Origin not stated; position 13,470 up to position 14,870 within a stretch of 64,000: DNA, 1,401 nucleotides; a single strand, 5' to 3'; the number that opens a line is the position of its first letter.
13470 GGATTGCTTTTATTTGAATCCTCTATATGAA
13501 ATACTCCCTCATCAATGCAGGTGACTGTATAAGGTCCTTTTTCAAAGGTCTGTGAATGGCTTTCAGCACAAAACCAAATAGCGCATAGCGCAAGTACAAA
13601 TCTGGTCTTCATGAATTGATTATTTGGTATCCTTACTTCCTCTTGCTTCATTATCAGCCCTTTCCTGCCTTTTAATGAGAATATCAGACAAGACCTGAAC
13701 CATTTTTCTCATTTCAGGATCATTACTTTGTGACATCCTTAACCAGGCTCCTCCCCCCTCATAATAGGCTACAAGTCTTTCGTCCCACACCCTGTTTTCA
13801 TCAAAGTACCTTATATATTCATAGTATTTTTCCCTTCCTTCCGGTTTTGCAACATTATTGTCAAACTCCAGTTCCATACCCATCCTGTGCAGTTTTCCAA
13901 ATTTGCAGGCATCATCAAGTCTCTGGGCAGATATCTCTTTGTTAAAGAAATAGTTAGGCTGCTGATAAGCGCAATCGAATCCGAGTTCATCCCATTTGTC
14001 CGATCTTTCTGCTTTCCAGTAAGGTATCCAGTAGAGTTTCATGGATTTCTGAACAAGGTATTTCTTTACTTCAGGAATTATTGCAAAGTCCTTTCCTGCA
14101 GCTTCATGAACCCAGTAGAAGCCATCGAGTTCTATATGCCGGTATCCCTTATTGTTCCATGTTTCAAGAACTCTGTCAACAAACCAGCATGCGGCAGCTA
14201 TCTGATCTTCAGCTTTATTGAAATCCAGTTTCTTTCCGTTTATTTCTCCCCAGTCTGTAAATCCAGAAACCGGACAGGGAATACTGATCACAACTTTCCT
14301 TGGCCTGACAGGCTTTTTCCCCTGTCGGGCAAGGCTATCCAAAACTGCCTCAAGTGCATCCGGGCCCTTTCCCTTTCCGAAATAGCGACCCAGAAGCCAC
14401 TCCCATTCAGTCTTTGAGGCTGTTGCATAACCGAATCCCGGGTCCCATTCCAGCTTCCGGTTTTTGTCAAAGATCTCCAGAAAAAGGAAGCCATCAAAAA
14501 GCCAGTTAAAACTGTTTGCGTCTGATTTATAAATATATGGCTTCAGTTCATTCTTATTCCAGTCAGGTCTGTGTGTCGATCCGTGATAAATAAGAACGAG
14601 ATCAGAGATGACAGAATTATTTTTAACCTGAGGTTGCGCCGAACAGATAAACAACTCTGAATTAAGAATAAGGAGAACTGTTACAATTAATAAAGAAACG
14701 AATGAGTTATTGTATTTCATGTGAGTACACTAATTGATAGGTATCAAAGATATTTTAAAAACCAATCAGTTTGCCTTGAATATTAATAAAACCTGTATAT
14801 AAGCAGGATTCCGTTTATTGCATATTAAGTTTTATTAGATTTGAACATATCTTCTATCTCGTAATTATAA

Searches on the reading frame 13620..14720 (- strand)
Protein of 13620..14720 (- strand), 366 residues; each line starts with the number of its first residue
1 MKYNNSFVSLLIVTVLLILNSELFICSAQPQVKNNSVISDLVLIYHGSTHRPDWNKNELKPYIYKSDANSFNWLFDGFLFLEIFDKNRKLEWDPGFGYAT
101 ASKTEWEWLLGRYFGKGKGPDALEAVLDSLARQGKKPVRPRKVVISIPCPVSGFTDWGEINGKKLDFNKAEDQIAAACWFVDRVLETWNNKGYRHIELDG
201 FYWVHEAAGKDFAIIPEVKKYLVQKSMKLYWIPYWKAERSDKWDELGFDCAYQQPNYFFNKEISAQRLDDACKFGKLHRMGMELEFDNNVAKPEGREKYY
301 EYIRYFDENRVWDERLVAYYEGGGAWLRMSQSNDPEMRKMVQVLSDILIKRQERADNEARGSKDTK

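Call 9: search_protein_families(library=pfam, proteins=[window:13620-14720:-], max_evalue=0.01)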
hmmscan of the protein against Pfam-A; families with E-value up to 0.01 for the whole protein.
window:13620-14720:- (366 aa): 1 family
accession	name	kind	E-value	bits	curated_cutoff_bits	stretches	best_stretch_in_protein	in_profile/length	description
PF16147.10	DUF4855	-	1.7e-83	280.8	27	1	40-340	1-307/313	Domain of unknown function (DUF4855)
